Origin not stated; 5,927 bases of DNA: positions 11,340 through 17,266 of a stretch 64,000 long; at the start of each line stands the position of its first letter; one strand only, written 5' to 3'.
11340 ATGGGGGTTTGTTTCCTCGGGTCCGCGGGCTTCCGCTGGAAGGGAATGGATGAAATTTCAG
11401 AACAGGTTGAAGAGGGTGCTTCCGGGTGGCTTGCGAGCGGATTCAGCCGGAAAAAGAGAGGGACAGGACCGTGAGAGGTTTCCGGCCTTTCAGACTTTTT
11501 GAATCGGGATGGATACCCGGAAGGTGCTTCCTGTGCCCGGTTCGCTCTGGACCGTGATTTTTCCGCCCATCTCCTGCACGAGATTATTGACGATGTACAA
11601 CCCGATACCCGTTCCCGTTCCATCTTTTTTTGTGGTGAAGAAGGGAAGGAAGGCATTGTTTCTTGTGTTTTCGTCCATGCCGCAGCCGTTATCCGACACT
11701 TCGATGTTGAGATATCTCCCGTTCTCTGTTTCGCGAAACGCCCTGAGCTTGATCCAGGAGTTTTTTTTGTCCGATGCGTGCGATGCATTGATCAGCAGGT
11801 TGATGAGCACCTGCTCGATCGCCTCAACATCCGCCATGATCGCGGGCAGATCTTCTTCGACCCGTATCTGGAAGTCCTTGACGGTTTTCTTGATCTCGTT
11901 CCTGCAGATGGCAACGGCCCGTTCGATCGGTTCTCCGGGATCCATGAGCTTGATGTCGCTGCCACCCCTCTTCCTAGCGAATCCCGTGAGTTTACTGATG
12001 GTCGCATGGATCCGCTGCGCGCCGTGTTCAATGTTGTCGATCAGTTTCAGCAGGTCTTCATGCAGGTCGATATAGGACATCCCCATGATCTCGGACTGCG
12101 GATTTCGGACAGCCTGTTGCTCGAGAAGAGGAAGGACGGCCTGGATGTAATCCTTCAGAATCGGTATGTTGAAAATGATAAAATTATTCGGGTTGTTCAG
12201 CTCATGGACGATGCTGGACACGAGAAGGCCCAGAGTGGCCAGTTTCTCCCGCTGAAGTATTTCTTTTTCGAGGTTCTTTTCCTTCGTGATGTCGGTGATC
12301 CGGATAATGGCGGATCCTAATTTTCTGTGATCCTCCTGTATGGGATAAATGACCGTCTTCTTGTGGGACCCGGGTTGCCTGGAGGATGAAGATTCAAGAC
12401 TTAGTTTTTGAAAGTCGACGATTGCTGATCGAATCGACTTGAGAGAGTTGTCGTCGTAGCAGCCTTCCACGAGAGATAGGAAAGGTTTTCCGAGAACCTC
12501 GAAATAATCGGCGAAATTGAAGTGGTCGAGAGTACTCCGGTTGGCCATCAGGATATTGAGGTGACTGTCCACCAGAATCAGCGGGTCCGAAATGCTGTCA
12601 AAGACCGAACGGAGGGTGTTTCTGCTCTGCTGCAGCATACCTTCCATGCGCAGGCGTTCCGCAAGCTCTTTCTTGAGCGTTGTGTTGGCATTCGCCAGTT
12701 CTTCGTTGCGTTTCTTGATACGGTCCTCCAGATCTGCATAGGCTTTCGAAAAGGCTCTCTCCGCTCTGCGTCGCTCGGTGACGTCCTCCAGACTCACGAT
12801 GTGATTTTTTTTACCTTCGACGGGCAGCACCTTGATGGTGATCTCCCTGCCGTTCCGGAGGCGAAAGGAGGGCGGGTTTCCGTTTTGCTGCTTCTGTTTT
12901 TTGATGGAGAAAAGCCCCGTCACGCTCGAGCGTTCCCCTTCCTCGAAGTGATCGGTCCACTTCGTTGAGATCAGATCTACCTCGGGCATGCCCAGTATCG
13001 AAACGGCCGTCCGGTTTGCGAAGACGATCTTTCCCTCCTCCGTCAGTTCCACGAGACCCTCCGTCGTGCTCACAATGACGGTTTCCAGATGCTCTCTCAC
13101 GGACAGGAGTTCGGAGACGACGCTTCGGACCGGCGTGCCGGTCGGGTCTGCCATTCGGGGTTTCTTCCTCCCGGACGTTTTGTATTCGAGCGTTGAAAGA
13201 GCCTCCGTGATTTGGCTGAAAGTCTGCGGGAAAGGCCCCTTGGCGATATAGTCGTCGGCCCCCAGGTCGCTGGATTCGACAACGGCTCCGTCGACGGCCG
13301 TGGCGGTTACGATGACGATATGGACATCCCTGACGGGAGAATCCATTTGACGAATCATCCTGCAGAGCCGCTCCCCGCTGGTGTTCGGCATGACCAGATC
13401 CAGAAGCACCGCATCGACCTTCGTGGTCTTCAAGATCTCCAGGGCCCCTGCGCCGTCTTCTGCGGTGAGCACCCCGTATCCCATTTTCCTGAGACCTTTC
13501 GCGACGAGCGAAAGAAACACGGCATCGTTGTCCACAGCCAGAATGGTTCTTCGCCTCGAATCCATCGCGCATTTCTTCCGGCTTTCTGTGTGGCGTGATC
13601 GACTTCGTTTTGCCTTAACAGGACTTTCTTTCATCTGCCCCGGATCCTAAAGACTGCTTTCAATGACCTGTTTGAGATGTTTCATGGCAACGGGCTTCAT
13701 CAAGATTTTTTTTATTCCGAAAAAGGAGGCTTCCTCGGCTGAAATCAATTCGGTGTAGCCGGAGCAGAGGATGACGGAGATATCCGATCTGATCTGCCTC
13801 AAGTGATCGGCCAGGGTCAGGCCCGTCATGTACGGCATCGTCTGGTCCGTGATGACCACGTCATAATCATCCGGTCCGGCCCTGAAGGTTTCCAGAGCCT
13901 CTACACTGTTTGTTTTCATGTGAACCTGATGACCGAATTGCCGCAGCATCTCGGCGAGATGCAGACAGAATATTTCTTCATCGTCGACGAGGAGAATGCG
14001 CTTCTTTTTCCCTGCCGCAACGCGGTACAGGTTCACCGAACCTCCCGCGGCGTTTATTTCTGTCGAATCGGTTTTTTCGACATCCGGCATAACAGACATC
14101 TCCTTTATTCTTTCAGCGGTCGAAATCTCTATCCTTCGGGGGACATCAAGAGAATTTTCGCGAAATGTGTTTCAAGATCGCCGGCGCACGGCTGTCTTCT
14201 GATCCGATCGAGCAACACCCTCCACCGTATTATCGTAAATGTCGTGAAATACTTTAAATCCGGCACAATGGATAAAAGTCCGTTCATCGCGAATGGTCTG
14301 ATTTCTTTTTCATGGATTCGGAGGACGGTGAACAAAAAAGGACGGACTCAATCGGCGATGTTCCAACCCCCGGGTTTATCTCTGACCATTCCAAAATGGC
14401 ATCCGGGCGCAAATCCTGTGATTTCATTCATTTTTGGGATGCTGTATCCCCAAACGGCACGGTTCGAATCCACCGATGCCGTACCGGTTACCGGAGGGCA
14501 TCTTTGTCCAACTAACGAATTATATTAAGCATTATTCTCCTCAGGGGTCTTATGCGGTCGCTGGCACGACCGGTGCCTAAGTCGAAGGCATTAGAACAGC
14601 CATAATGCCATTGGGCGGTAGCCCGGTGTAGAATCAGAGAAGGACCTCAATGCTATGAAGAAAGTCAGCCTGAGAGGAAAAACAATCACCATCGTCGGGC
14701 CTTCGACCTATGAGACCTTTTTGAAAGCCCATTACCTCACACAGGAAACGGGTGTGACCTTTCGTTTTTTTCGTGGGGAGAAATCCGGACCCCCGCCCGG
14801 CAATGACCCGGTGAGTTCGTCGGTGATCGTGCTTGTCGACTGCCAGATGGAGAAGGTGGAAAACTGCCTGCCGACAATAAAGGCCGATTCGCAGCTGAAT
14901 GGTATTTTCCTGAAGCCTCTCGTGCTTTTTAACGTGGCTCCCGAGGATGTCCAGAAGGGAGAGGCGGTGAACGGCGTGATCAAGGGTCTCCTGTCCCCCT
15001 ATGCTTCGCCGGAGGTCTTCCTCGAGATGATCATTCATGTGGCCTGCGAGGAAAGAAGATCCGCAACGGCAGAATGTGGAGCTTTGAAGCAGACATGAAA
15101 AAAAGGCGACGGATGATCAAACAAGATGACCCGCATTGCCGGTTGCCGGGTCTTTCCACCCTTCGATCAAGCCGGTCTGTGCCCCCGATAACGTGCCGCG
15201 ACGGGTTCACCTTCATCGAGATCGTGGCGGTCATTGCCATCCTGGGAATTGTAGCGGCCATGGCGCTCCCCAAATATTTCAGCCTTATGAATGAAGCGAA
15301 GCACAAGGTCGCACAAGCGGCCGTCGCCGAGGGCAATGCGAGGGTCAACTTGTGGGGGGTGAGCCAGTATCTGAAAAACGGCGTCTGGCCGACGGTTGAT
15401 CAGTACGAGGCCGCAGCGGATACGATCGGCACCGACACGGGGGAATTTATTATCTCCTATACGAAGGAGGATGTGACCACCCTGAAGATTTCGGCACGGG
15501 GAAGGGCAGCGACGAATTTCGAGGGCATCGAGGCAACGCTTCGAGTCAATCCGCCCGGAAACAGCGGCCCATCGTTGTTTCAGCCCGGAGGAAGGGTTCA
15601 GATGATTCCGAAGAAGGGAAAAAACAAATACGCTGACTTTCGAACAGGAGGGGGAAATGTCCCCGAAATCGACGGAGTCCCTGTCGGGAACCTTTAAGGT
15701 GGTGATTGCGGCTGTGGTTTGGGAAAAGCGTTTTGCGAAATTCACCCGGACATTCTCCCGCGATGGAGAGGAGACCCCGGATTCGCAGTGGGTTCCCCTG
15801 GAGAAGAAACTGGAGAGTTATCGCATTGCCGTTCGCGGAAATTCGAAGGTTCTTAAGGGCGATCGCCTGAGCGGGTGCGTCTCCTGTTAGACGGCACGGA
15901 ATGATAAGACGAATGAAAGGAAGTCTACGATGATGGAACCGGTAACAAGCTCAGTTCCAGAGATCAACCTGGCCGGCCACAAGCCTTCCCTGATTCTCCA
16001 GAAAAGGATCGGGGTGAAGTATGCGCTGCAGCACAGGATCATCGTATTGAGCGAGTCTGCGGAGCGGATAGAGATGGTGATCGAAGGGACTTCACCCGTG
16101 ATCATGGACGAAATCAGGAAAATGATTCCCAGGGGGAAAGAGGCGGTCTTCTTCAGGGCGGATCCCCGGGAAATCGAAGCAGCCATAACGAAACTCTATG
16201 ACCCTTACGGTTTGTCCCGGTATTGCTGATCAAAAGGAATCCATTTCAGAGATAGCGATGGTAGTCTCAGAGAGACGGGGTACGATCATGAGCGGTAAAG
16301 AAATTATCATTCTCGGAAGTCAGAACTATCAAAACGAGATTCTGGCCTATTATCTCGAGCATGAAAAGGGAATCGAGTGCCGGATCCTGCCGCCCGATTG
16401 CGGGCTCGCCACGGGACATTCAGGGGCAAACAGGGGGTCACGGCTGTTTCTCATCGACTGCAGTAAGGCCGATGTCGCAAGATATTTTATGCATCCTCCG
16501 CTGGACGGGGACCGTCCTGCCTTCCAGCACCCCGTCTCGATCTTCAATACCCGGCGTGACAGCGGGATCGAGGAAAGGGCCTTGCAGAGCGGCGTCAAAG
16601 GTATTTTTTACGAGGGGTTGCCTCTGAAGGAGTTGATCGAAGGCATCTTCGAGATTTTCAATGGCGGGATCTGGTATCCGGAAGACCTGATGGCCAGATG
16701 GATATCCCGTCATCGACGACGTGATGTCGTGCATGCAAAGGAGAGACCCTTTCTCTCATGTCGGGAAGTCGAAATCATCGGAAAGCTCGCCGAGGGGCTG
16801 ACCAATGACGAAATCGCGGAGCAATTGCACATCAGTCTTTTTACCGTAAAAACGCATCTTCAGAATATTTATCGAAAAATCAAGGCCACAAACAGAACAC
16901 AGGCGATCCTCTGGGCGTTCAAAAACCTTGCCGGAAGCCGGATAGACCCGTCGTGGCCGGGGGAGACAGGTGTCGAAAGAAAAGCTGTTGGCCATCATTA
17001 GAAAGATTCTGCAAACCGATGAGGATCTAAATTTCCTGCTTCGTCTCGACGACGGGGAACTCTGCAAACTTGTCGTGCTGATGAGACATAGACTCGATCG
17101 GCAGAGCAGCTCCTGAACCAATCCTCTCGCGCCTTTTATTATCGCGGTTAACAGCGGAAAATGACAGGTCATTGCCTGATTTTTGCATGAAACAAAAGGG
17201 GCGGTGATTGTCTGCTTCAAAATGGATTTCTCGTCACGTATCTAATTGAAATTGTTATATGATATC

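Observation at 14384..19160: Two CsgD/LuxR-type loci share the same sigma-54 promoter architecture and flank an NtrC-type activator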

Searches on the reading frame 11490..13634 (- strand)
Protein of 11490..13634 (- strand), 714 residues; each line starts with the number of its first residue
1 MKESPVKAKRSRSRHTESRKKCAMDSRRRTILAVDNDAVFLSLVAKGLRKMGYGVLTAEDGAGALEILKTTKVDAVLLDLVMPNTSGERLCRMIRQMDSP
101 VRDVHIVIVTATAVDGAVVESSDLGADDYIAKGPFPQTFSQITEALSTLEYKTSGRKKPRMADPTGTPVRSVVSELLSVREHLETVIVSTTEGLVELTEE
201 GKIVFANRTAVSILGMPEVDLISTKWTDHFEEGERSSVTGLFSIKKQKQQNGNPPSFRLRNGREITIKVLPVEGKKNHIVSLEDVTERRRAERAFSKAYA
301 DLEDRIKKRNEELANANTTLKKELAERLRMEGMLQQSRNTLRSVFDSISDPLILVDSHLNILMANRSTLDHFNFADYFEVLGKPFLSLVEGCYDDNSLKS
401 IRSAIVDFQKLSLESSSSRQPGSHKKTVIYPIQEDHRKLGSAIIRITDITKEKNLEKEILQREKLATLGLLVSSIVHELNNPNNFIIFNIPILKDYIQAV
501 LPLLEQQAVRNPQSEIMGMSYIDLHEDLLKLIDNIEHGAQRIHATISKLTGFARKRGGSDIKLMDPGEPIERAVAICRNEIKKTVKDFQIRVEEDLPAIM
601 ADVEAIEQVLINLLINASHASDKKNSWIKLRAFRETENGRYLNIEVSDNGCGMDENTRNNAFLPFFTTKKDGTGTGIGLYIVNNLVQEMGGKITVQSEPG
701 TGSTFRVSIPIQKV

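Call 8: search_protein_families(library=pfam, proteins=[window:11490-13634:-], max_evalue=0.01)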
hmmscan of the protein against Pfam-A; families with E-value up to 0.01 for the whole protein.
window:11490-13634:- (714 aa): 11 families
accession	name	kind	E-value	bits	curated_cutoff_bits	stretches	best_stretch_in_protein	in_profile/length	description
PF02518.31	HATPase_c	-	2e-25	89.8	26.4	1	602-712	2-110/111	Histidine kinase-, DNA gyrase B-, and HSP90-like ATPase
PF00072.30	Response_reg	-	1.2e-20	74.2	30.2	1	31-133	1-100/111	Response regulator receiver domain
PF00989.32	PAS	-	7.8e-13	48.9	22.6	2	181-267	1-89/113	PAS fold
PF13188.13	PAS_8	-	5e-10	39.3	21.8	2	340-387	2-45/65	PAS domain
PF13426.13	PAS_9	-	3.9e-09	37.2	27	1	193-287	3-103/103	PAS domain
PF08448.16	PAS_4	-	1.2e-08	35.6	23.1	1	345-453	1-109/110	PAS fold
PF12860.13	PAS_7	-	2.9e-08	34.3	27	1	346-456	2-114/115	PAS fold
PF24820.1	Diguanyl_cycl_sensor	-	6.4e-07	29.7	28.1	1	191-251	6-66/109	Diguanylate cyclase-like sensor domain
PF14501.12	HATPase_c_5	-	7.6e-06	26.2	22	1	605-700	5-93/102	GHKL domain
PF00512.31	HisKA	-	0.00014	22.3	26.9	1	469-557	3-65/66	His Kinase A (phospho-acceptor) domain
PF13581.12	HATPase_c_2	-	0.0044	17.4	27.4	1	613-692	39-113/127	Histidine kinase-like ATPase domain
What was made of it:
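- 11490..13634 (-): Sensor kinase (REC-PAS-PAS-HisKA-HATPase, 714 aa), the candidate input for the EBP. Pfam (call 8).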

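Call 37: search_protein_families(library=ncbifam, proteins=[window:11490-13634:-], max_evalue=0.001)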
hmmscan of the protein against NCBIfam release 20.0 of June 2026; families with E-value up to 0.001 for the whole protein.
window:11490-13634:- (714 aa): 149 families (the best 25 are shown)
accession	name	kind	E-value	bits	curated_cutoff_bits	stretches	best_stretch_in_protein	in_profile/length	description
NF008468.0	PRK11360.1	equivalog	3.2e-60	204.2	646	2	330-713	259-610/616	two-component system sensor histidine kinase AtoS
NF052574.1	HisKinEspCMyxo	equivalog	1.4e-46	159.1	1200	2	319-711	268-637/785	serine histidine kinase EspC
NF052573.1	HisKinEspAMyxo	equivalog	1.3e-45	155.7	1400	1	343-710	258-610/755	serine histidine kinase EspA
NF046020.1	HisKinCckABruc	equivalog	1.8e-39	135.3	1000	2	413-710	423-706/868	cell cycle histidine kinase CckA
NF046044.1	PnpS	equivalog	2.6e-39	135.3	400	3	535-710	213-390/390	two-component system histidine kinase PnpS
NF010076.0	PRK13557.1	subfamily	3.2e-39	134.8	631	2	341-712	32-395/540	histidine kinase famiy protein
NF038348.1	T2SS_HK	subfamily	3.5e-37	128.1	450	1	457-711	316-573/574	histidine kinase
NF046026.1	HisKinCckACaul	equivalog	8.3e-37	126.6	1000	2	441-712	275-533/678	cell cycle histidine kinase CckA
NF047497.1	HK_LIC_12097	equivalog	1.1e-36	126.4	500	1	334-711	6-366/367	LIC_12097 family sensor histidine kinase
NF047874.1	MASE3_PAS_HK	subfamily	3.5e-36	125.2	560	3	591-713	507-627/655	MASE3 domain-containing sensor histidine kinase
NF008099.0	PRK10841.1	equivalog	3.7e-35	120.9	920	2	592-712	571-691/949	two-component system sensor histidine kinase RcsC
NF011874.0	PRK15347.1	equivalog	5.2e-35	120.7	852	2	592-713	499-616/921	two component system sensor kinase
TIGR02956.1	TMAO_torS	equivalog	5.4e-35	120.8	676.5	2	571-713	544-684/967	TMAO reductase system sensor histidine kinase/response regulator TorS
NF008318.0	PRK11107.1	equivalog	4e-33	114.5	890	2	587-712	389-519/920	two-component sensor histidine kinase BarA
NF008302.0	PRK11091.1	equivalog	7.4e-31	107.1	838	2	587-713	379-507/779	aerobic respiration two-component sensor histidine kinase ArcB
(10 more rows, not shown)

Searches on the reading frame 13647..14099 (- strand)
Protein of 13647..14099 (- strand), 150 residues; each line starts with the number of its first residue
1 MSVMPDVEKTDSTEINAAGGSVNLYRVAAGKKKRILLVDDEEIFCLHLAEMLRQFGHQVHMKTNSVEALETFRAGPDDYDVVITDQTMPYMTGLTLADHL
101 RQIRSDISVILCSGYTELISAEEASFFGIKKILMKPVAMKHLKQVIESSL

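Call 8: search_protein_families(library=pfam, proteins=[window:13647-14099:-], max_evalue=0.01)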
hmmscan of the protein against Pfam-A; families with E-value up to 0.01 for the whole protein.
window:13647-14099:- (150 aa): 1 family
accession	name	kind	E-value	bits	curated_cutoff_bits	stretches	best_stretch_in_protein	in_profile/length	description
PF00072.30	Response_reg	-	1.5e-20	73.9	30.2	1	35-146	1-110/111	Response regulator receiver domain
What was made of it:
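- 13647..14099 (-): Single-domain receiver protein (150 aa), co-oriented with the kinase. Pfam Response_reg (call 8).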

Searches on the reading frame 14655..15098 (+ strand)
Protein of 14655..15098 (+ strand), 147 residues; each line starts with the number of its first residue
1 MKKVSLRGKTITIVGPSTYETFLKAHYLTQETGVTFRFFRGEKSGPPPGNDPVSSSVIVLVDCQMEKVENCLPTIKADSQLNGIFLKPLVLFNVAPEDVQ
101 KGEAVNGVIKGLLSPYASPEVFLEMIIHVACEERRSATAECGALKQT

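Call 8: search_protein_families(library=pfam, proteins=[window:14655-15098:+], max_evalue=0.01)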
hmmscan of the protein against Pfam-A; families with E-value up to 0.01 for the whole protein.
window:14655-15098:+ (147 aa): 0 families

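Call 37: search_protein_families(library=ncbifam, proteins=[window:14655-15098:+], max_evalue=0.001)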
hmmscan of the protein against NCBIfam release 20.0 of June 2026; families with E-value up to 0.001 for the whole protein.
window:14655-15098:+ (147 aa): 0 families

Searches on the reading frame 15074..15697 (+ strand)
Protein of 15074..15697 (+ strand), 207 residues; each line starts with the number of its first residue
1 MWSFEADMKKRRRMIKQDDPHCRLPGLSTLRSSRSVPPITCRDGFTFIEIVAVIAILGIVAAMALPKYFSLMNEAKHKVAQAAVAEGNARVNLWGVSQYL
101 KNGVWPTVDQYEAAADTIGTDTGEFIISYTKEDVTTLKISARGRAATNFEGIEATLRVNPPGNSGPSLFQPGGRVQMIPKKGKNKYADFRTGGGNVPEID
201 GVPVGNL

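Call 8: search_protein_families(library=pfam, proteins=[window:15074-15697:+], max_evalue=0.01)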
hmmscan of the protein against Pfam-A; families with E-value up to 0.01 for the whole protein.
window:15074-15697:+ (207 aa): 1 family
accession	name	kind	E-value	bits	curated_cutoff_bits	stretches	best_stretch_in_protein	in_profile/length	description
PF07963.17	N_methyl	-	5.5e-06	26.2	21.2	1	43-65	5-27/27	Prokaryotic N-terminal methylation motif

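Call 37: search_protein_families(library=ncbifam, proteins=[window:15194-15697:+], max_evalue=0.001)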
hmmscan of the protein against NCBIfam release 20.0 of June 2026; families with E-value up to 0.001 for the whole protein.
window:15194-15697:+ (167 aa): 5 families
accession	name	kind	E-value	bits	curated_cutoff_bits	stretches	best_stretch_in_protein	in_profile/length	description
TIGR01710.1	typeII_sec_gspG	equivalog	7.1e-10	39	88.85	1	4-70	2-64/134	type II secretion system major pseudopilin GspG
TIGR02532.1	IV_pilin_GFxxxE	domain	1.2e-06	28.1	16.3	1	3-25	2-24/24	prepilin-type N-terminal cleavage/methylation domain-containing protein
NF041775.1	typeIV_PilA_Myxo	equivalog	1.1e-05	25.5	400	1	3-41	11-49/214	type IV pilin protein PilA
NF007862.0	PRK10574.1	equivalog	7.4e-05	22.9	138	1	3-36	5-38/145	prepilin peptidase-dependent pilin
TIGR01708.2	typeII_sec_gspH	equivalog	0.00015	21.8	80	1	3-41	2-38/169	type II secretion system minor pseudopilin GspH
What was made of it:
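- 15194..15697 (+): Operon 1 gene 2: prepilin-type protein (G|FTFIE N-terminal methylation motif). Pfam N_methyl (call 8); NCBIfam GspG/IV_pilin_GFxxxE (call 37).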

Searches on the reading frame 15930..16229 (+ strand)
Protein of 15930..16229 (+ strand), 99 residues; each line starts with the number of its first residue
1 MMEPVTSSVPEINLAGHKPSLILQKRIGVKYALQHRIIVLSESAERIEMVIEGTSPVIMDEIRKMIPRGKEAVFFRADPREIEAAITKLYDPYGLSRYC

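Call 8: search_protein_families(library=pfam, proteins=[window:15930-16229:+], max_evalue=0.01)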
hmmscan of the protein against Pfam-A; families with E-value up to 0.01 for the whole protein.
window:15930-16229:+ (99 aa): 1 family
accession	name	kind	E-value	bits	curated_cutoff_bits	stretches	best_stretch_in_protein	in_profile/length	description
PF05157.20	MshEN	-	4.3e-07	30.3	23.1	1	9-91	3-85/90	MshEN domain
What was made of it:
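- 15930..16229 (+): Operon 1 gene 4: 99-aa stand-alone MshEN/T2SSE_N-like domain protein. Pfam MshEN, 30.3 bits against a cutoff of 23.1 (call 8).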

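Call 37: search_protein_families(library=ncbifam, proteins=[window:15930-16229:+], max_evalue=0.001)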
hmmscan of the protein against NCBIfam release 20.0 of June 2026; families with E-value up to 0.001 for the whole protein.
window:15930-16229:+ (99 aa): 0 families

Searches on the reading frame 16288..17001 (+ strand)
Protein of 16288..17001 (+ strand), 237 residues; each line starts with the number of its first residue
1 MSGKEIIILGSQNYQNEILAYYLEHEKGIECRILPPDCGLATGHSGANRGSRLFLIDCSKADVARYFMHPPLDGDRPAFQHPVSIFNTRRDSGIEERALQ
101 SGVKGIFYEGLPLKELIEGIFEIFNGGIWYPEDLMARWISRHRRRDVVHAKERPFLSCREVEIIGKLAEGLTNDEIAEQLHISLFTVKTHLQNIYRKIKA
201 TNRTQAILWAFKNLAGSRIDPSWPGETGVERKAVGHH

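Call 8: search_protein_families(library=pfam, proteins=[window:16288-17001:+], max_evalue=0.01)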
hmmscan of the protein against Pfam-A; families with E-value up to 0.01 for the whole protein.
window:16288-17001:+ (237 aa): 4 families
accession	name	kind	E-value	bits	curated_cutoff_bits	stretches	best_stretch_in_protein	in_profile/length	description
PF00196.25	GerE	-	9.8e-20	70.4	23.5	1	156-210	3-57/57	Bacterial regulatory proteins, luxR family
PF08281.18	Sigma70_r4_2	-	6.1e-06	26.2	25.7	1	168-197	24-53/54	Sigma-70, region 4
PF04545.22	Sigma70_r4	-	0.00033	20.6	24.1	1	169-199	19-49/50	Sigma-70, region 4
PF07638.17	Sigma70_ECF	-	0.0051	17.2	21.1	1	165-200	146-181/185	ECF sigma factor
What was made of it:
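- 16288..17001 (+): Operon 1 gene 5: CsgD/VpsT-family LuxR-type regulator (237 aa). Pfam GerE (call 8).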

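Call 37: search_protein_families(library=ncbifam, proteins=[window:16288-17001:+], max_evalue=0.001)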
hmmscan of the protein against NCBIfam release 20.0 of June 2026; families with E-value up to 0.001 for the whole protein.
window:16288-17001:+ (237 aa): 24 families
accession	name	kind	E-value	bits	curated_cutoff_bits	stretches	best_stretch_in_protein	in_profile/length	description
NF007505.1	PRK10100.1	equivalog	1.5e-28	99.9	250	1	76-214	66-203/204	biofilm master transcriptional regulator CsgD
TIGR03020.2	EpsA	equivalog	8.5e-16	58.3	170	1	140-207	175-242/247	XrtB/PEP-CTERM-associated transcriptional regulator EpsA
NF052366.1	photon_PedR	equivalog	2.4e-15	56.4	120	1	156-212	3-59/74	photosynthetic electron transport-dependent transcriptional regulator PedR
NF047785.1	respo_reg_MadR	equivalog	1.5e-14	53.9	300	1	88-212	85-205/209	MadR family response regulator transcription factor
NF041830.1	RR_TF_ErdR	exception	2e-11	44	390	1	80-208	77-203/213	response regulator transcription factor ErdR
NF007935.0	PRK10651.1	equivalog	2.1e-11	43.5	250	1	97-212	97-212/216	two-component system response regulator NarL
NF007403.0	PRK09935.1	equivalog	3.4e-11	43.1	271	1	94-202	91-196/210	fimbria biosynthesis transcriptional regulator FimZ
NF011896.0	PRK15369.1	equivalog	5.5e-11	42.5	242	1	97-211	94-205/211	two component system response regulator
NF007708.0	PRK10403.1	equivalog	1.1e-10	41.3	343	1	140-208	136-206/215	nitrate/nitrite response regulator protein NarP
NF052445.1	RespRegMctR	equivalog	1.9e-10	40.5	300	1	99-209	94-198/205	two-component system response regulator MctR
NF003420.0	PRK04841.1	equivalog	5.4e-10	37.9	537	1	156-210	839-893/903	HTH-type transcriptional regulator MalT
TIGR03541.1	reg_near_HchA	equivalog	2.1e-08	34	215.6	1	140-212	156-228/232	PA1136 family autoinducer-binding transcriptional regulator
NF007561.1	PRK10188.1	equivalog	4e-08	32.9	350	1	146-210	171-234/240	quorum-sensing transcriptional regulator SdiA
NF047402.1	TransRegVisN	equivalog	2.5e-07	30.2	250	1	144-213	174-243/246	transcriptional regulator VisN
NF007685.0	PRK10360.1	equivalog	3.4e-07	30.3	258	1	93-203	85-185/196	response regulator transcription factor UhpA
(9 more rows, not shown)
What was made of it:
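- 16288..17001 (+): NCBIfam CsgD 99.9 bits, below the 250 cutoff (call 37).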

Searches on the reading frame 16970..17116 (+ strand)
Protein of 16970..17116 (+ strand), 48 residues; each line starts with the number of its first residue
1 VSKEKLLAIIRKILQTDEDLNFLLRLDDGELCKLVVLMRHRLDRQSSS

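Call 8: search_protein_families(library=pfam, proteins=[window:16970-17116:+], max_evalue=0.01)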
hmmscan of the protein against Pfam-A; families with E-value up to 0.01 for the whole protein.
window:16970-17116:+ (48 aa): 0 families
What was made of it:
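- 16970..17116 (+): Operon 1 gene 6: 48-aa ORF. No family hit (call 8).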
